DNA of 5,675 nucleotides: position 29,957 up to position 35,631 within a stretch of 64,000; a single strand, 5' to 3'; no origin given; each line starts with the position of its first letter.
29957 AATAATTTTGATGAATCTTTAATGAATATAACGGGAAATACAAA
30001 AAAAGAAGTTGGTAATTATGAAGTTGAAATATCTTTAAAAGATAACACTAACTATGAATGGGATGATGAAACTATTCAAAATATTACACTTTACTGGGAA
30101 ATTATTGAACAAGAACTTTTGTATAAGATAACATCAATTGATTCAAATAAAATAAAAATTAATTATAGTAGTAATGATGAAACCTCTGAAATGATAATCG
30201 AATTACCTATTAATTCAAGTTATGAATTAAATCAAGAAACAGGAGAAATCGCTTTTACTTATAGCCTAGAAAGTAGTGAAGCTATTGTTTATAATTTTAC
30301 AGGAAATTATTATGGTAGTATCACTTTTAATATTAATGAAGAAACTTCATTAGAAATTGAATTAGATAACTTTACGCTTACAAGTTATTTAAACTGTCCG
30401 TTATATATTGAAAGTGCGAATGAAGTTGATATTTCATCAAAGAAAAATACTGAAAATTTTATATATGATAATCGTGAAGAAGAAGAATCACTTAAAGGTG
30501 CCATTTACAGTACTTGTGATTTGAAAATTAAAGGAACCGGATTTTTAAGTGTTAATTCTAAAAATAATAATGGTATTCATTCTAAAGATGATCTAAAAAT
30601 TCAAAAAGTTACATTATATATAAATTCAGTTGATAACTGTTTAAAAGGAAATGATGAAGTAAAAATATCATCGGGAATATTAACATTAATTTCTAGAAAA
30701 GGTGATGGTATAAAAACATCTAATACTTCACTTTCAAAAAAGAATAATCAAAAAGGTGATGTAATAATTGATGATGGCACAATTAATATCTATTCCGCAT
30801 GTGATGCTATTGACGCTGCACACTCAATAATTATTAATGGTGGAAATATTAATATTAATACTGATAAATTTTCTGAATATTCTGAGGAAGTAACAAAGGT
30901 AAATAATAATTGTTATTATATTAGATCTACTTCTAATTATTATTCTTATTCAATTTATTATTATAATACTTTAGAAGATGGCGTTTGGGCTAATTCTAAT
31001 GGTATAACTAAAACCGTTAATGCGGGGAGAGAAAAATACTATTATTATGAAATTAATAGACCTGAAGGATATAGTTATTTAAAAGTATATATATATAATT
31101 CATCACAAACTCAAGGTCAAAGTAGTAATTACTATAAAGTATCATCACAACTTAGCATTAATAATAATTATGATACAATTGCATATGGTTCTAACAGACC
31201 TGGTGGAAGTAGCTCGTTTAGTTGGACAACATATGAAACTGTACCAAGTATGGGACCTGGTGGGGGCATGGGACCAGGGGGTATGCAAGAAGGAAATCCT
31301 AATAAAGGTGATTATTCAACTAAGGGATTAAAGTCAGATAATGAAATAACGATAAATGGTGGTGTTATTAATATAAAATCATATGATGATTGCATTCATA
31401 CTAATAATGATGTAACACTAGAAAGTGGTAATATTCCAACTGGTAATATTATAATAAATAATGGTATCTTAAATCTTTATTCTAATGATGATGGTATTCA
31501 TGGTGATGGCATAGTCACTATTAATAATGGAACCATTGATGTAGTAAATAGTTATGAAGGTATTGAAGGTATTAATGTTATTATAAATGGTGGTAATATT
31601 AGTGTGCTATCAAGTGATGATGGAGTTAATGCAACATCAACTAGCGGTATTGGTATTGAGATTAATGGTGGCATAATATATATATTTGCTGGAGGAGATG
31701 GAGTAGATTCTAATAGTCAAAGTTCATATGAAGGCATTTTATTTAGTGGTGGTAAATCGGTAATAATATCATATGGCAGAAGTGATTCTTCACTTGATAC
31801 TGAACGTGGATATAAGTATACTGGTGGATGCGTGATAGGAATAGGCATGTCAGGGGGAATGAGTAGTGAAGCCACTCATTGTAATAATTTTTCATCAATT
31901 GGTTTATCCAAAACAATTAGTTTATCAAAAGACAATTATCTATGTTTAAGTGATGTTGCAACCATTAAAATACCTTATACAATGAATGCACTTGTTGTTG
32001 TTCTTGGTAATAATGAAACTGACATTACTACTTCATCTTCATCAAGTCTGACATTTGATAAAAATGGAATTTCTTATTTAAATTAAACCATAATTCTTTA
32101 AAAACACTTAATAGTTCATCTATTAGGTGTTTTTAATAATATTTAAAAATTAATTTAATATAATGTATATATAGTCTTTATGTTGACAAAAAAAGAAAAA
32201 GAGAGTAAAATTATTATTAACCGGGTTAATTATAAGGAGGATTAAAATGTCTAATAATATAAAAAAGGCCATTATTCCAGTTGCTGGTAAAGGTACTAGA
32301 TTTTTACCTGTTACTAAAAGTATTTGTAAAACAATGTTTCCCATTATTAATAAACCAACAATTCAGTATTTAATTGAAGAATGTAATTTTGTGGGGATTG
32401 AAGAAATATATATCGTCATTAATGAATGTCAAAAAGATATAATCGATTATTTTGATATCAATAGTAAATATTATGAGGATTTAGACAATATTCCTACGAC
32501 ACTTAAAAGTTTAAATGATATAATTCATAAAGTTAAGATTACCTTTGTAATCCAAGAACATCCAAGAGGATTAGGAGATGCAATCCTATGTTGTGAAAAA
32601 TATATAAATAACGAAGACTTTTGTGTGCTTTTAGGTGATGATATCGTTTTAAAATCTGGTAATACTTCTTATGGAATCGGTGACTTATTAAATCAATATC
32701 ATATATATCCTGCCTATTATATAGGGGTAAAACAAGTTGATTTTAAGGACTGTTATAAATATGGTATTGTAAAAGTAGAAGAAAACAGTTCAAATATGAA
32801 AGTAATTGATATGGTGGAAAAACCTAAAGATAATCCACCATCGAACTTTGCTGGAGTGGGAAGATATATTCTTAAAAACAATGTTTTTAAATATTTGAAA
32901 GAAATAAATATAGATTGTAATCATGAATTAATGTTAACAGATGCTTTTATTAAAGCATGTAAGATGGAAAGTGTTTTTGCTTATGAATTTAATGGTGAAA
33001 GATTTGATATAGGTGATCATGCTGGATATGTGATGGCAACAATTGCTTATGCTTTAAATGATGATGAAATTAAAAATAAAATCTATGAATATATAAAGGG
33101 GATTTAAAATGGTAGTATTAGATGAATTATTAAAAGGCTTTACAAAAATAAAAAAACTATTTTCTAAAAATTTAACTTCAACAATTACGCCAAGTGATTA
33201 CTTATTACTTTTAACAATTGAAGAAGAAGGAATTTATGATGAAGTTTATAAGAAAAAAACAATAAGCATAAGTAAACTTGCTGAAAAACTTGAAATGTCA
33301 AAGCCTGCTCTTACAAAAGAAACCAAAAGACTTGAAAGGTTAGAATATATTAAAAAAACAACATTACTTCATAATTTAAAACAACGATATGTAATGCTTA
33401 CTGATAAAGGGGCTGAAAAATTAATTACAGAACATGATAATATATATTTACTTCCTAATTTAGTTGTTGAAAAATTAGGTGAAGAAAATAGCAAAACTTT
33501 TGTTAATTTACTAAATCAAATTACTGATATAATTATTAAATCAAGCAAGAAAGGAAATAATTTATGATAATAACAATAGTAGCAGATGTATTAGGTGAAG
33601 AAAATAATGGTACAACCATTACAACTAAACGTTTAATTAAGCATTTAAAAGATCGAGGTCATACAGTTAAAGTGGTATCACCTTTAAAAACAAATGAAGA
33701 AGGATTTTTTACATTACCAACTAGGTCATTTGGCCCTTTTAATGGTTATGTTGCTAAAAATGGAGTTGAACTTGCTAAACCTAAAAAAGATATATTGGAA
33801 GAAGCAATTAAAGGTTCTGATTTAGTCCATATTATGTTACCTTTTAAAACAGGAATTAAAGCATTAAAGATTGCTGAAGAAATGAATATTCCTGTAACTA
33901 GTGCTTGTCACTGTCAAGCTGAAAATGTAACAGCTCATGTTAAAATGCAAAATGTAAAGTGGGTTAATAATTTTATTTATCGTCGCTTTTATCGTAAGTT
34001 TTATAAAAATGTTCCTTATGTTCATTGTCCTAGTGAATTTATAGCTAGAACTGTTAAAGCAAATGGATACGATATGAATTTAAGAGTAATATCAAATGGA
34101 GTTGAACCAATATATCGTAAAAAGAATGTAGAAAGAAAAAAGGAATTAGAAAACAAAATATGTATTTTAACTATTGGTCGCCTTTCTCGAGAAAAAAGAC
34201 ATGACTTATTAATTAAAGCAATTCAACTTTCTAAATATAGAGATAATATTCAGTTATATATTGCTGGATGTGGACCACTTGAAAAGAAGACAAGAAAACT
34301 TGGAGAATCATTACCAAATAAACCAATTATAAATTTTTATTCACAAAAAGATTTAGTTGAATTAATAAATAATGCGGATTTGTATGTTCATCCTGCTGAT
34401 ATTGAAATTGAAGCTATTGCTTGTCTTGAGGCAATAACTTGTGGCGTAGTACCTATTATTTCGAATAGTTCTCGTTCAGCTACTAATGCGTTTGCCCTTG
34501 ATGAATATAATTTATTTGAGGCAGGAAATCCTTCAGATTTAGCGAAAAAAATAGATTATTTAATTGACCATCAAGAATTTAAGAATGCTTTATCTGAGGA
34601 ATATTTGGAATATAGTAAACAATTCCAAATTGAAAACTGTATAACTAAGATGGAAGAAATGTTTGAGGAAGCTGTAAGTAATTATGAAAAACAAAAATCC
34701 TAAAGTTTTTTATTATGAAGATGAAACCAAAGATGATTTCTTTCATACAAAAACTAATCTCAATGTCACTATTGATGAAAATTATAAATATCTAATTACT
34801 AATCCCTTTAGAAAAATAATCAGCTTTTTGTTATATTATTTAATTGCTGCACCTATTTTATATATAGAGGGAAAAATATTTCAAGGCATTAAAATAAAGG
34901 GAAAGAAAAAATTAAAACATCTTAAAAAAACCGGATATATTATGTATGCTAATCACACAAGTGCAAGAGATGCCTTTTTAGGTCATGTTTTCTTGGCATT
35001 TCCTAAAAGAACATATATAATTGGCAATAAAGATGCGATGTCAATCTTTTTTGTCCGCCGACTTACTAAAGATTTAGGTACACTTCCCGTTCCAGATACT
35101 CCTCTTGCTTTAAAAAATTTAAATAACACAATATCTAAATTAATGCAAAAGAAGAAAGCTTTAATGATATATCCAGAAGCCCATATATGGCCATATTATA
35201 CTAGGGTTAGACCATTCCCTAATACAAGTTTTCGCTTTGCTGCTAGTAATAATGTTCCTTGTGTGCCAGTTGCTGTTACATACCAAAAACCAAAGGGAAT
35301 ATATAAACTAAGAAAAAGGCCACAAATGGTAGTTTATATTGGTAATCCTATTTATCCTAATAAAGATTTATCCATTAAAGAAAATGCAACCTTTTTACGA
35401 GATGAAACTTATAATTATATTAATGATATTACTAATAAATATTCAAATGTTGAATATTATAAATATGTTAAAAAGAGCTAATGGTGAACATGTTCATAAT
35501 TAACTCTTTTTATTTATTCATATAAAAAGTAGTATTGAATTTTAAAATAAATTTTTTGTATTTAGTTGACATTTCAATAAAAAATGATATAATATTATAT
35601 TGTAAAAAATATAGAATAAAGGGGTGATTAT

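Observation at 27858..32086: Orphan sensor kinase whose only operon partner is a 998-aa mosaic surface lipoprotein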

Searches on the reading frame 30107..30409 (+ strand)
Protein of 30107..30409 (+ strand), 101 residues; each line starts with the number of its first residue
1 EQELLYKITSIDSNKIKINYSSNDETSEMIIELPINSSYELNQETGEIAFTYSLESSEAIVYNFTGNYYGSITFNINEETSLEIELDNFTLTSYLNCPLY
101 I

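Call 26: search_protein_families(library=pfam, proteins=[window:30107-30409:+], max_evalue=10)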
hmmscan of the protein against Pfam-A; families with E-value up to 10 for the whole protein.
window:30107-30409:+ (101 aa): 3 families
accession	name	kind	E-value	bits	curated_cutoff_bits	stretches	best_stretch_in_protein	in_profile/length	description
PF03896.21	TRAP_alpha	-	0.057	13.1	24.7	1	58-98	53-94/180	Translocon-associated protein (TRAP), alpha subunit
PF14262.12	Cthe_2159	-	0.077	12.7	25.8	1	59-101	10-53/262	Carbohydrate-binding domain-containing protein Cthe_2159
PF16270.11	DUF4923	-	0.12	12.6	22.8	1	6-62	67-124/176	Lipocalin-like domain (DUF4923)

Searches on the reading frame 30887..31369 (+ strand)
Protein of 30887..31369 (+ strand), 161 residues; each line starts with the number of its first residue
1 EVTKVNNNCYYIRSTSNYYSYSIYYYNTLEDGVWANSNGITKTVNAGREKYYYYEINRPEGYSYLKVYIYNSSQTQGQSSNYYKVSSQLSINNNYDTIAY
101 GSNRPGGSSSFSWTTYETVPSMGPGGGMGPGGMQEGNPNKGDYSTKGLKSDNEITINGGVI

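Call 26: search_protein_families(library=pfam, proteins=[window:30887-31369:+], max_evalue=10)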
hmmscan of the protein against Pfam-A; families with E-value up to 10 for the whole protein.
window:30887-31369:+ (161 aa): 0 families

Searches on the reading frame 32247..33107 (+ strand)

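Call 3: search_protein_families(library=pfam, proteins=[window:32247-33107:+], max_evalue=0.01)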
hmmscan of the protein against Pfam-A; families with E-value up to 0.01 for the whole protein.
window:32247-33107:+ (286 aa): 2 families
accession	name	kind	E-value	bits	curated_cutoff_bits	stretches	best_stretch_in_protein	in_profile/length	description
PF00483.29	NTP_transferase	-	1.7e-35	123.2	21.2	1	7-265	1-239/245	Nucleotidyl transferase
PF12804.13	NTP_transf_3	-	9e-05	23.1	27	1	8-131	1-95/160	MobA-like NTP transferase domain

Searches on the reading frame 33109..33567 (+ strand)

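Call 3: search_protein_families(library=pfam, proteins=[window:33109-33567:+], max_evalue=0.01)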
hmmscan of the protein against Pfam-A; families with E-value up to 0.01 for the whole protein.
window:33109-33567:+ (152 aa): 6 families
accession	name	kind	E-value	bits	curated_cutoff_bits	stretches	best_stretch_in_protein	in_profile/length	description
PF01047.28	MarR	-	1.3e-07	31.8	24.6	1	46-85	12-51/59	MarR family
PF12802.13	MarR_2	-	9.2e-05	23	27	1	48-84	16-53/61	MarR family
PF13412.12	HTH_24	-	0.00015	21.7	21.9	1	42-82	8-48/48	Winged helix-turn-helix DNA-binding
PF01325.25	Fe_dep_repress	-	0.002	18.8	26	1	41-82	12-53/60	Iron dependent repressor, N-terminal DNA binding domain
PF00126.33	HTH_1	-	0.0025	18.2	26.6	1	53-101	15-59/60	Bacterial regulatory helix-turn-helix protein, lysR family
PF08279.18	HTH_11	-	0.0097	16.2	25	0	48-79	11-43/55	HTH domain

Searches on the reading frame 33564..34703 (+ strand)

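Call 3: search_protein_families(library=pfam, proteins=[window:33564-34703:+], max_evalue=0.01)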
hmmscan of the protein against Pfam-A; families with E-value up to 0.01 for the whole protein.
window:33564-34703:+ (379 aa): 8 families
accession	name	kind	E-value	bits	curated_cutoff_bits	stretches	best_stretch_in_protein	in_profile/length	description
PF00534.26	Glycos_transf_1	-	2.9e-28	99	26.4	1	190-345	7-167/172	Glycosyl transferases group 1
PF13439.12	Glyco_transf_4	-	1.2e-19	71.4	28.5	1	15-181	2-167/170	Glycosyltransferase Family 4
PF13692.12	Glyco_trans_1_4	-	2.2e-16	60.8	27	1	201-335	4-141/142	Glycosyl transferases group 1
PF13579.12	Glyco_trans_4_4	-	5.4e-08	33.8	29.7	1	16-179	2-158/158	Glycosyl transferase 4-like domain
PF20706.3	GT4-conflict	-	0.00071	19.1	26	1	182-302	179-313/385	Family 4 Glycosyltransferase in conflict systems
PF13524.12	Glyco_trans_1_2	-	0.00089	19.7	25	1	227-346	13-124/144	Glycosyl transferase-like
PF24785.1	RXYLT1_C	-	0.0037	17.1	27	1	260-305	66-111/187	RXYLT1 C-terminal domain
PF00702.32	Hydrolase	-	0.0066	17.3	26.4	0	19-83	101-165/191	haloacid dehalogenase-like hydrolase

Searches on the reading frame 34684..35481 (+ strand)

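Call 3: search_protein_families(library=pfam, proteins=[window:34684-35481:+], max_evalue=0.01)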
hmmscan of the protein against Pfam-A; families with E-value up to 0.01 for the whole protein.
window:34684-35481:+ (265 aa): 1 family
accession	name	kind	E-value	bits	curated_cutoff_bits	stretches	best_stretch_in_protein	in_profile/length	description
PF01553.26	Acyltransferase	-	8.3e-13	48.7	23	1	69-198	2-131/132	Acyltransferase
